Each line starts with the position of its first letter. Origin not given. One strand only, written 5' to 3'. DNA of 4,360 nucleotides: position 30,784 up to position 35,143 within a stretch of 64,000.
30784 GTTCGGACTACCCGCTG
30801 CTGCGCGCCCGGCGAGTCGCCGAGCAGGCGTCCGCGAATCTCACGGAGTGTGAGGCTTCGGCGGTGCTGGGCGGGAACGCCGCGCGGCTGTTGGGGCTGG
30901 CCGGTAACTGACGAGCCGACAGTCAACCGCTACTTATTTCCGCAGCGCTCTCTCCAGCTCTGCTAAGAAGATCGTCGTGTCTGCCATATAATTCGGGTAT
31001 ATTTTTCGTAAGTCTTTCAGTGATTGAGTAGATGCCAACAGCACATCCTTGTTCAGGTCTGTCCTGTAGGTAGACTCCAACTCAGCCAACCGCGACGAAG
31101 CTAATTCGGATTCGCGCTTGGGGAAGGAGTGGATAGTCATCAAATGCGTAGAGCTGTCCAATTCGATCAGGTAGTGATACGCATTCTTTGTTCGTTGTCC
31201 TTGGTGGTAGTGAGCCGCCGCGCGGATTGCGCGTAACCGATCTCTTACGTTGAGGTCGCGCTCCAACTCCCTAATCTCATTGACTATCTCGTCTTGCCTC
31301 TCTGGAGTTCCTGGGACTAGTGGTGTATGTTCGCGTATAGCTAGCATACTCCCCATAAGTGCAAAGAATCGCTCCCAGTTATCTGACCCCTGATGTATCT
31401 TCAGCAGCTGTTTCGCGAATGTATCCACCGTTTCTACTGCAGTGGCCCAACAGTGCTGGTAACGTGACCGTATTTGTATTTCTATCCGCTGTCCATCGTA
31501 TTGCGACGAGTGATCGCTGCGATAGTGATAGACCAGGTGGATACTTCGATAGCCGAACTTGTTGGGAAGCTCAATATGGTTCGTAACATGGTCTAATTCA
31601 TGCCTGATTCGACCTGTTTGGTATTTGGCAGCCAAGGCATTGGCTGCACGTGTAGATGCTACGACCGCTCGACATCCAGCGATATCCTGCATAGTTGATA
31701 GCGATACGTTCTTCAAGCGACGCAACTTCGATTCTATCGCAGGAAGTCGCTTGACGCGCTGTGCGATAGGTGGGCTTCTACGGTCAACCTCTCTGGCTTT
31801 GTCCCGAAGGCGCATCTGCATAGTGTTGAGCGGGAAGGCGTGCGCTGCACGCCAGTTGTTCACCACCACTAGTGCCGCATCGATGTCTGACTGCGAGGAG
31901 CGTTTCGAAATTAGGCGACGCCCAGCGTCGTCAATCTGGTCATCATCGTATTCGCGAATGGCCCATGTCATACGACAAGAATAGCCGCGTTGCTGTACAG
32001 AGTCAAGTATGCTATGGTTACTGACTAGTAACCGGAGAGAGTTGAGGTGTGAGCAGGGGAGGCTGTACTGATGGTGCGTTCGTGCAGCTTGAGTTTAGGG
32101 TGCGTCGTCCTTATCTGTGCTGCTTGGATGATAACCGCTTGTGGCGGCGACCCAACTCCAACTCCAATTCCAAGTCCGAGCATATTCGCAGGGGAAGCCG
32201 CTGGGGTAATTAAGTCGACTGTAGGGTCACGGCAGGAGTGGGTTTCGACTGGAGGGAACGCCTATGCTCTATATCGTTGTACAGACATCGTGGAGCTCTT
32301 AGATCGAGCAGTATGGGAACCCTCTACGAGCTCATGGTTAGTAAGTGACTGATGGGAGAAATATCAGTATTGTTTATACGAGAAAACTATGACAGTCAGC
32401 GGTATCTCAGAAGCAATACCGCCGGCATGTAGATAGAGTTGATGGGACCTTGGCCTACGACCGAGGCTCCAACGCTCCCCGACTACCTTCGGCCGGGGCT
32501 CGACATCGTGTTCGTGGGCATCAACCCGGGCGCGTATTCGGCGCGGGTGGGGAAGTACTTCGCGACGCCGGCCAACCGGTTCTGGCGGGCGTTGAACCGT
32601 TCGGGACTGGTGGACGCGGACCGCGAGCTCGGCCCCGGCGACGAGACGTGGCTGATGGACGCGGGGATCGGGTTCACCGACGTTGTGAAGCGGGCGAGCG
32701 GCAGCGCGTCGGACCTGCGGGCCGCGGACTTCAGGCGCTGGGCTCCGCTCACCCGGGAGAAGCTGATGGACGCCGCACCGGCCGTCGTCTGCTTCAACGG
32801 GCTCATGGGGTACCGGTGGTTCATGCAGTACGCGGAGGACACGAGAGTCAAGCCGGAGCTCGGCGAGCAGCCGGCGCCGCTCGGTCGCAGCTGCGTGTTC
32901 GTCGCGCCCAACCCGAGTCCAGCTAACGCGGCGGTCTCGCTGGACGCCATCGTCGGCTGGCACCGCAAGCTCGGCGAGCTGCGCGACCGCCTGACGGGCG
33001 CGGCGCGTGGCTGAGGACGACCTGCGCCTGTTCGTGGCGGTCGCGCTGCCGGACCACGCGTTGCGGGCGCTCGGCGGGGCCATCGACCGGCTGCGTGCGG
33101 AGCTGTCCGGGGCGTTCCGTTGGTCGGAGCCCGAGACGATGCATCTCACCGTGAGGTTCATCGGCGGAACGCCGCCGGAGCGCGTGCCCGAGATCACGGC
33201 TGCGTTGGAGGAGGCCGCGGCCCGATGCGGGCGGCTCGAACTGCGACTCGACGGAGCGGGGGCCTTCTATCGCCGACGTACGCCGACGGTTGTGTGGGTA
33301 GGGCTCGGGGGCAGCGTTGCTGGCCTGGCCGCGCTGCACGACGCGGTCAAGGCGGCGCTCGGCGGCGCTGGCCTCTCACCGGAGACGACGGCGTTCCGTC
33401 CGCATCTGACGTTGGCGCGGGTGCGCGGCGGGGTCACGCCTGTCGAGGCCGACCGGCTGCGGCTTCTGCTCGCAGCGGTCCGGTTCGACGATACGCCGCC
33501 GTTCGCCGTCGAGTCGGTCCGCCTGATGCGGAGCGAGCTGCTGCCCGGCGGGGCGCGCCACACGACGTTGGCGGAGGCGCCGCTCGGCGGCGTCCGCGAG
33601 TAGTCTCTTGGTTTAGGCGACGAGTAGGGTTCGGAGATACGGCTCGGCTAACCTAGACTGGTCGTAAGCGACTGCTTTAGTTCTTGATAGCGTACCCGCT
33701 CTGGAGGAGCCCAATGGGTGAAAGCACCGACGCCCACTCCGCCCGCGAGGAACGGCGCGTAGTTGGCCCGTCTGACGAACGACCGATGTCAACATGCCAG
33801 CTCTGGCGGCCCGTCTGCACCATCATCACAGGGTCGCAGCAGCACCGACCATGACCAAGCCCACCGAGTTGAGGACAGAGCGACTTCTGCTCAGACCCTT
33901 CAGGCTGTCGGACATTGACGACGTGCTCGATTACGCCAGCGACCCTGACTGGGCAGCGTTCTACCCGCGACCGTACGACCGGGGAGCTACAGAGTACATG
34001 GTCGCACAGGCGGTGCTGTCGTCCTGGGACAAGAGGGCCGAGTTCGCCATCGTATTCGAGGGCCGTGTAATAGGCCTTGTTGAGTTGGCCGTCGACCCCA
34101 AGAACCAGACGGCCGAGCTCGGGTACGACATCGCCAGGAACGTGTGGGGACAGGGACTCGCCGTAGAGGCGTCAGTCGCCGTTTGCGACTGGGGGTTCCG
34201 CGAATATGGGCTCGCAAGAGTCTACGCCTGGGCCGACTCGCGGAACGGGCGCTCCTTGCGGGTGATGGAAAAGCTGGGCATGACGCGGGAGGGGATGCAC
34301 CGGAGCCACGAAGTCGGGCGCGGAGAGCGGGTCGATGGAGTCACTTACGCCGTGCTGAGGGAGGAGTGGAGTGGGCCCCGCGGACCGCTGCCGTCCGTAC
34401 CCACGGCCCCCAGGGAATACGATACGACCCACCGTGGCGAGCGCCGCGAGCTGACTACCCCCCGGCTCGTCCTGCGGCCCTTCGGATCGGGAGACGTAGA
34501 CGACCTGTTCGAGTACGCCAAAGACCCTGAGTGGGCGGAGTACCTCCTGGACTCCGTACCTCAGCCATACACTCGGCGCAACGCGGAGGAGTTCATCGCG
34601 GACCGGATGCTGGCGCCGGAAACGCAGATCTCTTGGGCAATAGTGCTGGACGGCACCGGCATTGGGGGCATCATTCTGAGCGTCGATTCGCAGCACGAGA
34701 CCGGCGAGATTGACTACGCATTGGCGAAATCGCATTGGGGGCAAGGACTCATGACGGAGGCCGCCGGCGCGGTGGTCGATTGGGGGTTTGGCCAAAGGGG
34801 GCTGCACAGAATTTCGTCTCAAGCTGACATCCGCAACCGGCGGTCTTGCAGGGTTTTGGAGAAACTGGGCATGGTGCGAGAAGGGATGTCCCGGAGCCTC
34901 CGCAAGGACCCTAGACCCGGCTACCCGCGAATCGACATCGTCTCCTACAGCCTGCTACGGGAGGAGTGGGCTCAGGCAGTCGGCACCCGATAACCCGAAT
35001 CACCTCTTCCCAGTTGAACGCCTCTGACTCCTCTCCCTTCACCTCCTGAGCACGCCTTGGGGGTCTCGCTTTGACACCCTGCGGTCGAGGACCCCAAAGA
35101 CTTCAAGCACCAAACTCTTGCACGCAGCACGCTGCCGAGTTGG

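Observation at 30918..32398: Low-GC 1.5-kb islet with a stand-alone RelA/SpoT (toxSAS, CapRel-like?) gene, bounded by an 8-bp direct repeat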

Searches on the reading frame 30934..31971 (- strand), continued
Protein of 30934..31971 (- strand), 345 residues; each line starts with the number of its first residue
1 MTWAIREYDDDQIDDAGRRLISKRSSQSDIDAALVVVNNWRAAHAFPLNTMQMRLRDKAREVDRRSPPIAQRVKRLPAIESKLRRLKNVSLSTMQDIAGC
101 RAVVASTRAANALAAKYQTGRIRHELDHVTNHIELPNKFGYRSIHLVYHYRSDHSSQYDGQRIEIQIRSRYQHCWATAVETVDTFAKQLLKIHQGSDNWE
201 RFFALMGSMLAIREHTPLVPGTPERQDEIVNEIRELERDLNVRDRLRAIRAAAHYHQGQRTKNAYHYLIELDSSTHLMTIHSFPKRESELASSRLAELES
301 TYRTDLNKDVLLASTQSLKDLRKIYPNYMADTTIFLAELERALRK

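Call 35: fold_search(model_id=the predicted structure, library=pdb)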
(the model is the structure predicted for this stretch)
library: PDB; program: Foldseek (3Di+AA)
matches with E <= 10: 441; with E <= 0.001: 62
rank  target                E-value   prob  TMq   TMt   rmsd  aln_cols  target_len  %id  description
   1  7ztb_A                9.6e-24  1.00  0.68  0.68   9.5       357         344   28  Structure of the Salmonella tRNA pyrophosphokinase CapRel (released 2022-11-23)
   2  7ztb_B                1.1e-23  1.00  0.71  0.71   9.7       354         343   29  Structure of the Salmonella tRNA pyrophosphokinase CapRel (released 2022-11-23)
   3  9erv_A                2.1e-22  1.00  0.70  0.70  10.6       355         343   28  Structure of Salmonella CapRel bound to Bas11 Gp54 (released 2024-11-06)
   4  5ded_A                1.1e-07  1.00  0.38  0.64   8.4       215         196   20  Crystal structure of the small alarmone synthethase 1 from Bacillus subtilis bound to its product pppGpp (released 2015-10-28)
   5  5ded_C                1.2e-07  1.00  0.36  0.60   8.7       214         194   20  Crystal structure of the small alarmone synthethase 1 from Bacillus subtilis bound to its product pppGpp (released 2015-10-28)
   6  5ded_H                1.5e-07  1.00  0.35  0.58   9.0       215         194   22  Crystal structure of the small alarmone synthethase 1 from Bacillus subtilis bound to its product pppGpp (released 2015-10-28)
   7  5dec_B                2.0e-07  1.00  0.38  0.65   8.6       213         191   20  Crystal structure of the small alarmone synthetase 1 from Bacillus subtilis (released 2015-10-28)
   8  5ded_D                2.1e-07  1.00  0.37  0.64   5.9       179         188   25  Crystal structure of the small alarmone synthethase 1 from Bacillus subtilis bound to its product pppGpp (released 2015-10-28)
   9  6ewz_A                2.1e-07  1.00  0.39  0.62   7.7       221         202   19  Crystal structure of RelP (SAS2) from Staphylococcus aureus bound to AMPCPP and GTP in the pre-catalytic state (released 2018-01-24)
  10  5dec_A                2.3e-07  1.00  0.37  0.64   9.8       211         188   21  Crystal structure of the small alarmone synthetase 1 from Bacillus subtilis (released 2015-10-28)
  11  6ex0_B                2.8e-07  1.00  0.38  0.62   7.7       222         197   18  Crystal structure of RelP (SAS2) from Staphylococcus aureus bound to pppGpp in the post-catalytic state (released 2018-01-24)
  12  6fgk_D                2.8e-07  1.00  0.37  0.64   8.9       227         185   17  Crystal structure of the small alarmone synthethase 2 from Bacillus subtilis (released 2018-02-07)
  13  5ded_G                3.7e-07  1.00  0.36  0.60   5.2       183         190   25  Crystal structure of the small alarmone synthethase 1 from Bacillus subtilis bound to its product pppGpp (released 2015-10-28)
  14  2be3_A                3.9e-07  1.00  0.42  0.68   3.2       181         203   21  Structure of a GTP Pyrophosphokinase Family Protein from Streptococcus pneumoniae (released 2005-12-06)
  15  5ded_F                3.9e-07  1.00  0.36  0.60   5.4       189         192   25  Crystal structure of the small alarmone synthethase 1 from Bacillus subtilis bound to its product pppGpp (released 2015-10-28)
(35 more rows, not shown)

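Call 62: get_annotated_region(hit=H4, flank=600)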
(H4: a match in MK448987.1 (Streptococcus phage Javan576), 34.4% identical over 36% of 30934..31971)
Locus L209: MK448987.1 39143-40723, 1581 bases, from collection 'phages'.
description: Streptococcus phage Javan576, complete genome.
organism: Streptococcus phage Javan576 (NCBI taxid 2548268)
taxonomy: Viruses; Duplodnaviria; Heunggongvirae; Uroviricota; Caudoviricetes
host: Streptococcus suis LS2Z; source: -; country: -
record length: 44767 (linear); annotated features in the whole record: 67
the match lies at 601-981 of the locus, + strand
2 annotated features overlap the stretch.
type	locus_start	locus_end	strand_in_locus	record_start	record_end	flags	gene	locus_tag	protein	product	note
CDS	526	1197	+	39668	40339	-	-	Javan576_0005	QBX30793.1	GTP pyrophosphokinase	-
CDS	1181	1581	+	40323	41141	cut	-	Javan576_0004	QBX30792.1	NAD kinase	-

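Call 63: get_annotated_region(hit=H1, flank=1500)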
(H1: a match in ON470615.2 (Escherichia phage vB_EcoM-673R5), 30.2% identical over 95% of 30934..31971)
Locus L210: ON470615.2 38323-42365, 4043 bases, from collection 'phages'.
description: Escherichia phage vB_EcoM-673R5, complete genome.
organism: Escherichia phage vB_EcoM-673R5 (NCBI taxid 2946087)
taxonomy: Viruses; Duplodnaviria; Heunggongvirae; Uroviricota; Caudoviricetes; Punavirus
host: Escherichia coli; source: -; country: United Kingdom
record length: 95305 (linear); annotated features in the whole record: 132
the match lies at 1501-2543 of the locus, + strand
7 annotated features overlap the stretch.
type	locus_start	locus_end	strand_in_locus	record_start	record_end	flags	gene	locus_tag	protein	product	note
CDS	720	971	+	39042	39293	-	-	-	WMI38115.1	hypothetical protein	-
CDS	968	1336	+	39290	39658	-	-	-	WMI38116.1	hypothetical protein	-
CDS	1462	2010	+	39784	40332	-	-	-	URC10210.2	RelA/SpoT family protein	-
CDS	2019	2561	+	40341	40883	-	-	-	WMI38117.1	hypothetical protein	-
CDS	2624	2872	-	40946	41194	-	-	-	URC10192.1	modulator protein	-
CDS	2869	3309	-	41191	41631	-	-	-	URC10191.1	hypothetical protein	-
CDS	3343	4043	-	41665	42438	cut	-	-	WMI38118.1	hypothetical protein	-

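Call 66: search_protein_families(library=phrogs, proteins=[window:30934-31971:-], max_evalue=0.01)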
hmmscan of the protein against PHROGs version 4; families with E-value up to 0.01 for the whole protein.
window:30934-31971:- (345 aa): 2 families
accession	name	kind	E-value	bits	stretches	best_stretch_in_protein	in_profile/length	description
phrog_4773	-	unknown function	1.2e-90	305.2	1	7-343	10-349/353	-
phrog_9640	-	unknown function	5.8e-08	33.4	1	70-178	44-163/365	-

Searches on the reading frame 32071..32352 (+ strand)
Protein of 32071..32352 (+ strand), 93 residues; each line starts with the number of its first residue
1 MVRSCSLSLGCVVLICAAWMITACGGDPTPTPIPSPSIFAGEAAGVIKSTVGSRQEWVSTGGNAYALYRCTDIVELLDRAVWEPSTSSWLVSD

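Call 4: search_protein_families(library=pfam, proteins=[window:32071-32352:+], max_evalue=0.01)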
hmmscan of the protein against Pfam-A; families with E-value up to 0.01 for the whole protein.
window:32071-32352:+ (93 aa): 0 families

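Call 5: search_protein_families(library=padloc, proteins=[window:32071-32352:+], max_evalue=0.01)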
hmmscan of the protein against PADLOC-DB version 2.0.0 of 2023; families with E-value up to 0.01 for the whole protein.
window:32071-32352:+ (93 aa): 0 families

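Call 6: search_protein_families(library=ncbifam, proteins=[window:32071-32352:+], max_evalue=0.01)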
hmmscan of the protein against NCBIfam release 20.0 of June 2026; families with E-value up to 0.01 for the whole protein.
window:32071-32352:+ (93 aa): 1 family
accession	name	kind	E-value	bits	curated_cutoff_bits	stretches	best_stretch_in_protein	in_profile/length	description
NF058595.1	invert_tail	domain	0.006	16.9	37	1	7-55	55-103/113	lipo-invert putative C-terminal anchoring domain-containing protein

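Call 66: search_protein_families(library=phrogs, proteins=[window:32071-32349:+], max_evalue=0.01)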
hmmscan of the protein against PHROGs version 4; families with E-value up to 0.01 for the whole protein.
window:32071-32349:+ (93 aa): 0 families

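Call 70: predict_structure(protein=window:32071-32349:+)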
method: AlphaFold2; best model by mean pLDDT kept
length: 93 residues; sequences in the alignment: 1
mean_pLDDT: 45.1   pTM: 0.30
mean pLDDT of the five models: 45.1, 42.0, 41.5, 40.2, 40.0
residues with pLDDT >= 90: 0; 70-90: 0; 50-70: 29; < 50: 64
segments of 3 or more residues with pLDDT < 50: 1-7, 23-66, 81-93
pLDDT, mean of each block of 10 residues (from residue 1): 41 61 43 35 43 42 47 56 43 34
secondary structure, 60 per line:
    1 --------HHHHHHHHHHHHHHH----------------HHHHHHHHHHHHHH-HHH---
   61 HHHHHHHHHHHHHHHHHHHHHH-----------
elements in order: H9-23 H40-53 H61-82

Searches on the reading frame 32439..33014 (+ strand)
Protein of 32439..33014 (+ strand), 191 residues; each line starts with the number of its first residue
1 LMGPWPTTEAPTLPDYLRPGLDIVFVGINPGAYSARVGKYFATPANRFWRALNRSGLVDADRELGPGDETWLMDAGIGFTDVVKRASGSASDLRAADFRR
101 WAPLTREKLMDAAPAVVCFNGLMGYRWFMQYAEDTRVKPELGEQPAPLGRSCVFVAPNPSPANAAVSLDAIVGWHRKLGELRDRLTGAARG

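Call 4: search_protein_families(library=pfam, proteins=[window:32439-33014:+], max_evalue=0.01)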
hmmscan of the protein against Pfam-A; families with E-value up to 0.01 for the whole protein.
window:32439-33014:+ (191 aa): 1 family
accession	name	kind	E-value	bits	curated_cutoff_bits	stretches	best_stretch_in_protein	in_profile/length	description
PF03167.25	UDG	-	3.1e-16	60.2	24.3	1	14-165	1-124/141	Uracil DNA glycosylase superfamily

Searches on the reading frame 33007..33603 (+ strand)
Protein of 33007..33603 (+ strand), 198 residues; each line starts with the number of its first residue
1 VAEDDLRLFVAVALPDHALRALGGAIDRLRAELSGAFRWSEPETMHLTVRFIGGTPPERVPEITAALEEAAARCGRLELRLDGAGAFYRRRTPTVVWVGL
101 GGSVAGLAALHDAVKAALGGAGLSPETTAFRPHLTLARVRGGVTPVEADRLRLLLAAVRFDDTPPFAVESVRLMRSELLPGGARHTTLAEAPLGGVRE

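Call 67: search_protein_families(library=pfam, proteins=[window:33007-33603:+], max_evalue=0.001)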
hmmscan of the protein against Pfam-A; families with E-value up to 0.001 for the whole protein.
window:33007-33603:+ (198 aa): 2 families
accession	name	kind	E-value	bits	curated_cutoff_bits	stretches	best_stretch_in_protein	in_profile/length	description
PF02834.22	LigT_PEase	-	1.1e-25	90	23.3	2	25-97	10-87/87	LigT like Phosphoesterase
PF13563.12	2_5_RNA_ligase2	-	2.4e-17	63.8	27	1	23-176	6-148/152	2'-5' RNA ligase superfamily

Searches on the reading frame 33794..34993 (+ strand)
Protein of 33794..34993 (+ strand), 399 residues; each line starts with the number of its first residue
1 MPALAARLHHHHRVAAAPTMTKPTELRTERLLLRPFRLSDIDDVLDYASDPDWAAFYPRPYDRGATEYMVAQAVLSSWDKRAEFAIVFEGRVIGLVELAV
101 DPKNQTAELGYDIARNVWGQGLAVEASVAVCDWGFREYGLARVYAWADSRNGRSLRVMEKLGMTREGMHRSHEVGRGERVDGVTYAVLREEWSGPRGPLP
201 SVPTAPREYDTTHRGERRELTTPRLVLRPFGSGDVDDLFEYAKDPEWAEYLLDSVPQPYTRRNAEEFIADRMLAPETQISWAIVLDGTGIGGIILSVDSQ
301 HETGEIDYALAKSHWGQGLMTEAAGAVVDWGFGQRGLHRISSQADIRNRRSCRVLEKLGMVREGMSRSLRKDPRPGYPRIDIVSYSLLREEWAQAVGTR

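Call 67: search_protein_families(library=pfam, proteins=[window:33794-34993:+], max_evalue=0.001)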
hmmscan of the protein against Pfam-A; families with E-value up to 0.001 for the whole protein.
window:33794-34993:+ (399 aa): 3 families
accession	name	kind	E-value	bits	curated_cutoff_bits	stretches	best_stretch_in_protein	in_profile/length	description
PF13302.13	Acetyltransf_3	-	3.2e-66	222.7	25.4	2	224-361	1-138/138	Acetyltransferase (GNAT) domain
PF00583.31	Acetyltransf_1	-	8.9e-24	84.4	20.7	2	248-360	5-116/116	Acetyltransferase (GNAT) family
PF13523.12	Acetyltransf_8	-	2e-08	34.4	27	0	308-364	84-141/145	Acetyltransferase (GNAT) domain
